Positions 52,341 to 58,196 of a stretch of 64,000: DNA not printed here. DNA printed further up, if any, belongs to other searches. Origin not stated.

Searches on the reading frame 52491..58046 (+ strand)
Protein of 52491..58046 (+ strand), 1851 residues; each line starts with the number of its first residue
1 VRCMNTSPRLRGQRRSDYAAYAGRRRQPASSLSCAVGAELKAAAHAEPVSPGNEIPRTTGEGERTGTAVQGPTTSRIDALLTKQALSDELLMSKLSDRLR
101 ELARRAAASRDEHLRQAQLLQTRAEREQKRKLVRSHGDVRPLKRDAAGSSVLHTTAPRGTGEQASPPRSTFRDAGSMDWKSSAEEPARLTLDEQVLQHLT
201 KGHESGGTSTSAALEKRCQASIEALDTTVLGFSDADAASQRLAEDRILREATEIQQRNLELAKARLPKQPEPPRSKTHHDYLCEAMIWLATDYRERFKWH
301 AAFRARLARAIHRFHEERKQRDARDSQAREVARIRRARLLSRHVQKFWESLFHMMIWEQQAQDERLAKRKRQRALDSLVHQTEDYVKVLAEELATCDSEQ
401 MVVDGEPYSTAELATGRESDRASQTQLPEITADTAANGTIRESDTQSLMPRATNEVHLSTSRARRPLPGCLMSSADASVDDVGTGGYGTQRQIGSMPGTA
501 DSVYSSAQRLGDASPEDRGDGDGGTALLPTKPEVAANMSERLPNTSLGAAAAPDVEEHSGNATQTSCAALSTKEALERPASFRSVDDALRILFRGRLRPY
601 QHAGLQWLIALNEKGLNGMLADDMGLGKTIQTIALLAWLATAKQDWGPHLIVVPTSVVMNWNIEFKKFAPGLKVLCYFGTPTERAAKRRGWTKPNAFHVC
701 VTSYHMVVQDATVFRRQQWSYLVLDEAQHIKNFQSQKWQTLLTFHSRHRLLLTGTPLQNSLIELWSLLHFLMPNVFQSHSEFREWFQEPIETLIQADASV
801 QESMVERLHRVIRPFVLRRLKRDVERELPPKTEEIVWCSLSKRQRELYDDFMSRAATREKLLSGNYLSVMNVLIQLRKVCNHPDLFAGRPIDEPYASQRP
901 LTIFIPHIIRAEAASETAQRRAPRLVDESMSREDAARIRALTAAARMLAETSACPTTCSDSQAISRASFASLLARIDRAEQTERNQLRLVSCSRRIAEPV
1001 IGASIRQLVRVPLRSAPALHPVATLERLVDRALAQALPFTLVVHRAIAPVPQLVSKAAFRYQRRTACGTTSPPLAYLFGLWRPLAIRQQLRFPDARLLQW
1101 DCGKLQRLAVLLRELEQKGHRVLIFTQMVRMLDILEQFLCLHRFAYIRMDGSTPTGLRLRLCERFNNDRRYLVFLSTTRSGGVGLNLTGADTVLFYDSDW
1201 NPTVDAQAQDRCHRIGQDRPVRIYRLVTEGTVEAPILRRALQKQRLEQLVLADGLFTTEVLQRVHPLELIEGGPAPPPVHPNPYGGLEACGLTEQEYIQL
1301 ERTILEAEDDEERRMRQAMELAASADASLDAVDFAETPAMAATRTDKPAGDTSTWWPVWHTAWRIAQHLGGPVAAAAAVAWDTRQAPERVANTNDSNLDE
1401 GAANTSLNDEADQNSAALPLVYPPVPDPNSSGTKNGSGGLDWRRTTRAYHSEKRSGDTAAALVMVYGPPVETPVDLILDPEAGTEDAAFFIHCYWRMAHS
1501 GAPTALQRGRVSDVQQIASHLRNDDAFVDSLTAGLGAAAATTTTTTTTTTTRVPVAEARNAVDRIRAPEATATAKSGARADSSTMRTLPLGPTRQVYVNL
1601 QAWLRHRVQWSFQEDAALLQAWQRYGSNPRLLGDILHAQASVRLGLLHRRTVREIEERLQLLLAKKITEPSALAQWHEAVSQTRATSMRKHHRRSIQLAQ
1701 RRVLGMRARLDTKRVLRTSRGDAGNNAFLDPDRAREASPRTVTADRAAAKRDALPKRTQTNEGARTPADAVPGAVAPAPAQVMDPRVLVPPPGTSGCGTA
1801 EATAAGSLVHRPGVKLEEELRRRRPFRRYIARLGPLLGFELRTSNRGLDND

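Call 71: search_protein_families(library=pfam, proteins=[window:52491-58046:+], max_evalue=0.0001)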
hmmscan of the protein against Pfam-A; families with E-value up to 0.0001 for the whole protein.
window:52491-58046:+ (1851 aa): 4 families
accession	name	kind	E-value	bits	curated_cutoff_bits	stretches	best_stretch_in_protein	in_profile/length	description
PF00176.29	SNF2-rel_dom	-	3e-91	306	24.9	1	600-885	1-290/290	SNF2-related domain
PF00271.37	Helicase_C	-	2.1e-22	79.9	23.5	1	1105-1216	3-110/110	Helicase conserved C-terminal domain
PF07529.18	HSA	-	2.5e-12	47.3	23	1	270-338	2-71/71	HSA domain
PF04851.21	ResIII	-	5.8e-09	36.5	22.5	1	596-756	3-162/164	Type III restriction enzyme, res subunit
